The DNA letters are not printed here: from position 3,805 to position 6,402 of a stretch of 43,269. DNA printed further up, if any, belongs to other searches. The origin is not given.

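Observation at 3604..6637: XRE-controlled pair: 765-aa glycine-zipper/PH-like/4x zinc-ribbon protein with a zinc-ribbon-TM2 partner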

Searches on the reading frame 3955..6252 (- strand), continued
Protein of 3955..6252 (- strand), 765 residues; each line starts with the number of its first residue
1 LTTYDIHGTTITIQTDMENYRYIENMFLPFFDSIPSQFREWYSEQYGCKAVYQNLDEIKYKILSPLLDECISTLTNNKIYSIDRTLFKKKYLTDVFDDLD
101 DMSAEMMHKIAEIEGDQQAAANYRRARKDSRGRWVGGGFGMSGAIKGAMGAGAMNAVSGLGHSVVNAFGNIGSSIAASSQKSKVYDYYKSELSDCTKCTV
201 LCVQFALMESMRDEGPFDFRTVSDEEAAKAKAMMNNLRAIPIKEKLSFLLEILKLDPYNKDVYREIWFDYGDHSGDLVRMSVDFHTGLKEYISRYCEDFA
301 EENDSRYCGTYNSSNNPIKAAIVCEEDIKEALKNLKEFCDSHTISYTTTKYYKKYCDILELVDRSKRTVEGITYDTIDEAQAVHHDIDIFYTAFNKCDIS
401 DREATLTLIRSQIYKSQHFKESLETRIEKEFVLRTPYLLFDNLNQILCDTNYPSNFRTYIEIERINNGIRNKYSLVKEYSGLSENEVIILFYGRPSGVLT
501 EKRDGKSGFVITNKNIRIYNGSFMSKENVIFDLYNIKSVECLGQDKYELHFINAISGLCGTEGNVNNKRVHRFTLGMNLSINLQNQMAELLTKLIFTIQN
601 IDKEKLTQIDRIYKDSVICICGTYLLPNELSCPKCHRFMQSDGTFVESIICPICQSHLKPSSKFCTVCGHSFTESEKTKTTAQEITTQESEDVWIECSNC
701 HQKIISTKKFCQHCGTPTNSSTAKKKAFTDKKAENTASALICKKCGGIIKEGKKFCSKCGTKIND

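Call 25: find_related_loci(query=A1, collection=viral_contigs, flank=5000)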
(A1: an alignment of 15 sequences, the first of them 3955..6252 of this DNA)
Query A1 (765 aa) in viral_contigs; peptide patterns used: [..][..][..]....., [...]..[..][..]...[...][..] (x = any residue, [..] = any of these).
82 stretches matched a pattern; 1 encode a relative of the query (tblastn E <= 1e-3); 1 distinct loci.
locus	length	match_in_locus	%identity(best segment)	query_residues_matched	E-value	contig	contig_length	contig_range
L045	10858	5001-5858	30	1-288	4e-15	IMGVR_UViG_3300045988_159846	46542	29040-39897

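Call 35: predict_structure(alignment_id=A2)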
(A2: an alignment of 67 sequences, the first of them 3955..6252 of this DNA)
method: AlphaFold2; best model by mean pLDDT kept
length: 765 residues; sequences in the alignment: 67
mean_pLDDT: 83.2   pTM: 0.65
mean pLDDT of the five models: 83.2, 83.0, 81.7, 81.1, 80.8
residues with pLDDT >= 90: 453; 70-90: 176; 50-70: 47; < 50: 89
segments of 3 or more residues with pLDDT < 50: 132-172, 497-503, 559-565, 676-690, 721-737
pLDDT, mean of each block of 10 residues (from residue 1): 94 95 94 96 94 93 95 96 94 91 92 68 57 39 39 34 37 68 95 95 96 95 95 94 94 96 94 92 94 92 95 94 96 94 87 96 94 94 96 90 95 96 95 93 93 90 81 76 87 61 64 89 72 94 93 71 60 88 94 94 91 85 89 92 91 92 91 55 35 75 80 74 35 44 83 84 72
secondary structure, 60 per line:
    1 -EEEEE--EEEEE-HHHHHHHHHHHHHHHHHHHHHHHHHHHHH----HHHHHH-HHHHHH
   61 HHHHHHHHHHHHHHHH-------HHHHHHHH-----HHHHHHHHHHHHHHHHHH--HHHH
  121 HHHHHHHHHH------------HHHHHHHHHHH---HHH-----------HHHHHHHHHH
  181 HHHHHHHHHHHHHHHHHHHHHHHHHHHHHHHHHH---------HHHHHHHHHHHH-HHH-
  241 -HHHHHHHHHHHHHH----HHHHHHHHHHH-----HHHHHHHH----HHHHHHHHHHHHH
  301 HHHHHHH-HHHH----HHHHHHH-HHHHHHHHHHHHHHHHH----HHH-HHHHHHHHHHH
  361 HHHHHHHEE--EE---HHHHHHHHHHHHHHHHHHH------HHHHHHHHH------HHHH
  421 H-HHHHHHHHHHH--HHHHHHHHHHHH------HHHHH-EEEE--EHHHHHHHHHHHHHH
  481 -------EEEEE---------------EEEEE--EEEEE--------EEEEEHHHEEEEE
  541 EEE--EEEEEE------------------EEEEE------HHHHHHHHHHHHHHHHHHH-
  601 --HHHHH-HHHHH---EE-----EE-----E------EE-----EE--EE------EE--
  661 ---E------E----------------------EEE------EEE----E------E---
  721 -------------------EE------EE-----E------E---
elements in order (helices of 4 or more, strands of 3 or more residues): E2-6 E9-13 H15-43 H48-53 H55-76 H84-91 H97-114 H117-130 H143-153 H171-214 H224-235 H242-255 H260-270 H276-283 H288-307 H309-312 H317-323 H325-341 H350-367 H377-395 H402-410 H417-421 H423-433 H436-447 H454-458 E460-463 H467-480 E488-492 E508-512 E515-519 E528-532 E536-543 E546-551 E570-574 H581-599 H603-607 H609-613 E694-696 E703-705

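Call 37: find_encoding_contigs(protein=P0001, flank=8000, max_places=3)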
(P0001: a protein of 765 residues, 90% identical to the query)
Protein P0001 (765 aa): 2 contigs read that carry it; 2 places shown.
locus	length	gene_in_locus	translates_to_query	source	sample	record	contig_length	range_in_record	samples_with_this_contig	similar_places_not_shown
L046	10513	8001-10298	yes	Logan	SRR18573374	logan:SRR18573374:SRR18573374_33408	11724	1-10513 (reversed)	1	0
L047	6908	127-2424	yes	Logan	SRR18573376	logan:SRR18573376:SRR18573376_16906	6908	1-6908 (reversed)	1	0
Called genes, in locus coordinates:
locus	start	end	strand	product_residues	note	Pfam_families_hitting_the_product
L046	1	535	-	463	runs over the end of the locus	PF14659:Phage_int_SAM_3 (weak), PF00589:Phage_integrase (weak)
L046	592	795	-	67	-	PF12728:HTH_17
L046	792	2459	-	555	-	PF08706:D5_N, PF19263:DUF5906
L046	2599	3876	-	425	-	-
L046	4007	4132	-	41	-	-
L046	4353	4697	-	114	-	PF12957:DUF3846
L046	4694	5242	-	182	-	PF00239:Resolvase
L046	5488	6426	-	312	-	PF13230:GATase_4 (weak), PF13522:GATase_6, PF13537:GATase_7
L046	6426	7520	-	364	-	PF12224:Amidoligase_2 (weak)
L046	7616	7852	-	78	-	PF01381:HTH_3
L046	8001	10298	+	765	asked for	PF13240:Zn_Ribbon_1 (faint), PF13248:Zn_ribbon_3 (faint), PF18912:DZR_2 (faint), PF12773:DZR (weak)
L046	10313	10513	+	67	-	?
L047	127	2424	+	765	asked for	PF13240:Zn_Ribbon_1 (faint), PF13248:Zn_ribbon_3 (faint), PF18912:DZR_2 (faint), PF12773:DZR (weak)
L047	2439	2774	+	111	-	PF13240:Zn_Ribbon_1 (weak), PF05154:TM2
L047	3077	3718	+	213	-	-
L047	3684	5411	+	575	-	-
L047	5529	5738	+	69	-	-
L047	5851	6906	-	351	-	?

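Call 38: find_encoding_contigs(protein=P0003, flank=8000, max_places=3)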
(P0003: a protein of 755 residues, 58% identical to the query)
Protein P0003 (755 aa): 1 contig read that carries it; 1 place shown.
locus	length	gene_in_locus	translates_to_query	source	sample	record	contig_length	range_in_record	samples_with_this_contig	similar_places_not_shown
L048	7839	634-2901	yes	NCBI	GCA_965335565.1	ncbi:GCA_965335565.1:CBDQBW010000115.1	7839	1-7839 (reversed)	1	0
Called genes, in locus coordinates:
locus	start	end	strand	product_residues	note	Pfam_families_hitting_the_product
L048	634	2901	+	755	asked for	PF13240:Zn_Ribbon_1 (faint), PF13248:Zn_ribbon_3 (faint), PF18912:DZR_2 (faint), PF24460:DUF7575 (faint), PF12773:DZR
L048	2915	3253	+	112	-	PF05154:TM2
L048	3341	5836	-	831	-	PF03372:Exo_endo_phos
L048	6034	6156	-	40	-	-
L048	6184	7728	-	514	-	-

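Call 39: fold_search(model_id=the predicted structure, library=pdb)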
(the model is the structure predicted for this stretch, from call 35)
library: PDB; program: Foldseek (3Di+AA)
matches with E <= 10: 313; with E <= 0.001: 0
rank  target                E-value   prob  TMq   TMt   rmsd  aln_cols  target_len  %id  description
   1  6l30                  3.2e-02  0.38  0.11  0.15  27.3       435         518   10  Crystal structure of the epithelial cell transforming 2 (ECT2) (released 2020-01-01)
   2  2cay_B                7.0e-02  0.97  0.10  0.45   7.9       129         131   14  Vps36 N-terminal PH domain (released 2006-04-07)
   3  5a3f_A                1.1e-01  0.12  0.09  0.09  29.6       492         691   11  Crystal structure of the dynamin tetramer (released 2015-08-26)
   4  5a3f_C                1.1e-01  0.11  0.08  0.09  31.2       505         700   12  Crystal structure of the dynamin tetramer (released 2015-08-26)
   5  4k17_C                1.8e-01  0.69  0.09  0.10  10.7       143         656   12  Crystal Structure of mouse CARMIL residues 1-668 (released 2013-10-09)
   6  2cay_A                2.4e-01  0.90  0.10  0.45   7.8       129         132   14  Vps36 N-terminal PH domain (released 2006-04-07)
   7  3zvr                  2.4e-01  0.09  0.07  0.08  33.9       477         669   10  Crystal structure of Dynamin (released 2011-09-21)
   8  5yqr                  3.0e-01  0.41  0.11  0.27  15.5       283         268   12  Crystal structure of the PH-like domain of Lam6 (released 2018-01-31)
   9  2cod_MODEL_1_A        3.4e-01  0.87  0.08  0.42   6.9        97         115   18  Solution structure of the N-terminal PH domain of ARAP2 protein from human (released 2005-11-17)
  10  7xsx_k                4.6e-01  0.20  0.09  0.15  19.5       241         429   12  RNA polymerase II elongation complex transcribing a nucleosome (EC49) (released 2022-09-07)
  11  7xti_k                4.6e-01  0.18  0.08  0.14  22.1       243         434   12  RNA polymerase II elongation complex transcribing a nucleosome (EC58hex) (released 2022-10-12)
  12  4gzu_A                5.3e-01  0.12  0.09  0.15  27.0       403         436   11  Crystal structure of the DH-PH-PH domain of FARP2 (released 2013-03-13)
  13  7obi_B                5.8e-01  0.33  0.09  0.29  12.5       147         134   15  Consensus tetratricopeptide repeat protein type RV4 (released 2022-02-23)
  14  4k17_B                6.0e-01  0.44  0.08  0.10  10.9       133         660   12  Crystal Structure of mouse CARMIL residues 1-668 (released 2013-10-09)
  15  4k17_A                6.0e-01  0.41  0.10  0.11  10.8       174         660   11  Crystal Structure of mouse CARMIL residues 1-668 (released 2013-10-09)
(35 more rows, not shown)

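Call 40: search_protein_families(library=ncbifam, proteins=[window:3955-6252:-], max_evalue=1)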
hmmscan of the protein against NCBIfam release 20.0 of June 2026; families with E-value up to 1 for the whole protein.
window:3955-6252:- (765 aa): 6 families
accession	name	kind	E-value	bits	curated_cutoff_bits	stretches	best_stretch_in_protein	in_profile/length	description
NF011149.0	PRK14559.1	equivalog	0.04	12.6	374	1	649-686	2-38/642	serine/threonine phosphatase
NF049953.1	ribbon_DG_selen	exception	0.081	12.8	130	0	584-635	112-167/172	zinc ribbon-containing (seleno)protein DG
NF009640.0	PRK13169.1-1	equivalog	0.1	13.1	134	0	94-115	5-26/105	DNA replication initiation control protein YabA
NF045510.1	4Cys_prefix_kin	domain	0.28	11.5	24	0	707-717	15-25/26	4-Cys prefix domain-containing protein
NF047593.1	IS66_ISAeme5_TnpA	equivalog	0.33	11.5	28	0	336-355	21-40/79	IS66 family insertion sequence element accessory protein TnpA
NF053815.1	teico_TcaA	equivalog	0.97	8.2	550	1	651-689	4-42/463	membrane-associated protein TcaA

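Call 41: search_protein_families(library=phrogs, proteins=[window:3955-6252:-], max_evalue=0.01)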
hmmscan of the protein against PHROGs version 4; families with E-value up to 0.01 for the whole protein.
window:3955-6252:- (765 aa): 3 families
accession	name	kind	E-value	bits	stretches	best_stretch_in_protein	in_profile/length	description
phrog_2546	-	unknown function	2.8e-05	25.4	1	695-731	1-37/180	-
phrog_38737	-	unknown function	0.0041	18.6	1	312-369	34-93/128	-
phrog_22898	-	unknown function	0.0085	17.2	0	697-722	4-29/163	-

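Call 43: find_encoding_contigs(protein=P0042, flank=6000, max_places=3)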
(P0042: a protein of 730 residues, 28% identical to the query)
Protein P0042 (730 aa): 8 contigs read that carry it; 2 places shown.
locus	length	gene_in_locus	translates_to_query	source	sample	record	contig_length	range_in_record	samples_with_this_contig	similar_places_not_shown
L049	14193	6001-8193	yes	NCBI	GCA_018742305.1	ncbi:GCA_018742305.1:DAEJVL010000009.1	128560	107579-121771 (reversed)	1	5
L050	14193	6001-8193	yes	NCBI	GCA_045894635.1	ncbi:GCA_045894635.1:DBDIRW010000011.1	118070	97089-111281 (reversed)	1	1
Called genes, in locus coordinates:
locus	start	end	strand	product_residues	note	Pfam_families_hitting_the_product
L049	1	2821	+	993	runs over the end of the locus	PF04313:HSDR_N, PF00270:DEAD, PF04851:ResIII, PF18766:SWI2_SNF2, PF22679:T1R_D3-like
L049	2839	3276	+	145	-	-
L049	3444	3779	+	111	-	-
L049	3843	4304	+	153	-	PF04002:RadC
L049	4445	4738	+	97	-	PF06124:DUF960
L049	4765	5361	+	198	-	-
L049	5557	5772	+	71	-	-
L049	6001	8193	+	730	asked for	-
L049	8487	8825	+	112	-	-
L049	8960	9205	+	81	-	-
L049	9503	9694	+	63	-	-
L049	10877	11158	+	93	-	-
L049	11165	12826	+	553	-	-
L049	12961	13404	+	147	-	-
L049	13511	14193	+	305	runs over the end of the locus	-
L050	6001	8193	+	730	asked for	-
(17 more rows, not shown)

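Call 44: find_encoding_contigs(protein=P0078, flank=6000, max_places=2)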
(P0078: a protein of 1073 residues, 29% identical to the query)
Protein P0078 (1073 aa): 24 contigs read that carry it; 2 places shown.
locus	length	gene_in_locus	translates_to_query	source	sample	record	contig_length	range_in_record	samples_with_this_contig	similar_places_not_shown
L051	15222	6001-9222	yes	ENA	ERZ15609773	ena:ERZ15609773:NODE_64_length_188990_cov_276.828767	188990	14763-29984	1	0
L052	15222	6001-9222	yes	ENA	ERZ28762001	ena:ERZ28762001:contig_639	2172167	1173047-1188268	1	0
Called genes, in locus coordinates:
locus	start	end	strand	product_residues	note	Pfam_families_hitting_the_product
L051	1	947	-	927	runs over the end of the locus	-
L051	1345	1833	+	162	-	PF03432:Relaxase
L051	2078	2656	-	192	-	PF00239:Resolvase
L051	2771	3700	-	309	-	PF13522:GATase_6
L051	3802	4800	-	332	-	PF12224:Amidoligase_2 (weak)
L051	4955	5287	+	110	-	-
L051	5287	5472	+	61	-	PF12728:HTH_17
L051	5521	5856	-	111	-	PF01381:HTH_3, PF13443:HTH_26, PF13560:HTH_31 (weak)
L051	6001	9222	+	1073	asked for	-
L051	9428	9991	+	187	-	PF17720:RLIG1 (faint)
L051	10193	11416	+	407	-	PF13173:AAA_14, PF13635:DUF4143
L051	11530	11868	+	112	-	PF12959:DUF3848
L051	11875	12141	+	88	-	-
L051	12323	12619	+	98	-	PF13175:AAA_15, PF13304:AAA_21 (weak)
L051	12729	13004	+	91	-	-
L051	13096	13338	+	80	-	-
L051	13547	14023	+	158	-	-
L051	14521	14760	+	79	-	PF12728:HTH_17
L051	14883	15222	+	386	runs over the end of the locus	PF13102:Phage_int_SAM_5 (weak), PF14659:Phage_int_SAM_3 (weak), PF00589:Phage_integrase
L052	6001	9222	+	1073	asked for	-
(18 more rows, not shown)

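Call 47: fold_search(model_id=the predicted structure, library=viral)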
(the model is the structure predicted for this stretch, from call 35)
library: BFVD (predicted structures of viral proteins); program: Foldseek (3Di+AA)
matches with E <= 10: 109; with E <= 0.001: 0
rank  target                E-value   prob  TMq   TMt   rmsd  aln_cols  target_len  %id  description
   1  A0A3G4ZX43            5.2e-03  1.00  0.16  0.43   8.2       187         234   14  Uncharacterized protein [Faunusvirus sp.]
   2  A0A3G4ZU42            2.7e-02  0.85  0.07  0.15  14.7       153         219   19  E3 ubiquitin-protein ligase Mdm2 [Edafosvirus sp.]
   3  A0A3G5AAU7            5.6e-02  0.99  0.05  0.09  11.8       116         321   25  DZANK-type domain-containing protein [Hyperionvirus sp.]
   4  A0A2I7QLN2            1.1e-01  0.15  0.08  0.14  36.9       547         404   12  (no name in the UniProt tables at hand)
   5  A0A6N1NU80            1.2e-01  0.72  0.09  0.17  11.5       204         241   13  Znfinger domain containing protein [Tupanvirus soda lake]
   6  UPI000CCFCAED         1.2e-01  0.66  0.11  0.28  19.1       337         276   10  (no name look-up for this kind of identifier)
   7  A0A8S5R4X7            1.6e-01  1.00  0.04  0.09  12.9        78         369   23  Double zinc ribbon protein [Siphoviridae sp. ctcMb1]
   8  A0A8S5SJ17            2.8e-01  0.82  0.04  0.08  16.8        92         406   24  Host cell surface-exposed lipoprotein [Siphoviridae sp. ctvhu9]
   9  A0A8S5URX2            5.8e-01  0.69  0.05  0.19  10.9        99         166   18  Putative cytoplasmic protein (Fragment) [Siphoviridae sp. ctAvy12]
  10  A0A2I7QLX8            5.8e-01  0.08  0.07  0.14  29.3       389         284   12  (no name in the UniProt tables at hand)
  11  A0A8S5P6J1            6.7e-01  0.72  0.11  0.46   7.7       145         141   11  Bacterial PH domain protein [Siphoviridae sp. ct1Eo1]
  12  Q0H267                6.7e-01  0.47  0.10  0.27   7.6       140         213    8  Uncharacterized protein [Geobacillus phage GBSV1]
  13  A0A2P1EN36            1.0e+00  0.14  0.07  0.24  14.3       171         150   12  Uncharacterized protein [Moumouvirus australiensis]
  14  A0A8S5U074            1.2e+00  0.38  0.06  0.46   9.2        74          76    8  Uncharacterized protein [Siphoviridae sp. ctjuy3]
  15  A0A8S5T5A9            1.2e+00  0.35  0.05  0.08  24.0       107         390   16  DUF4236 domain-containing protein [Myoviridae sp. ct6eX13]
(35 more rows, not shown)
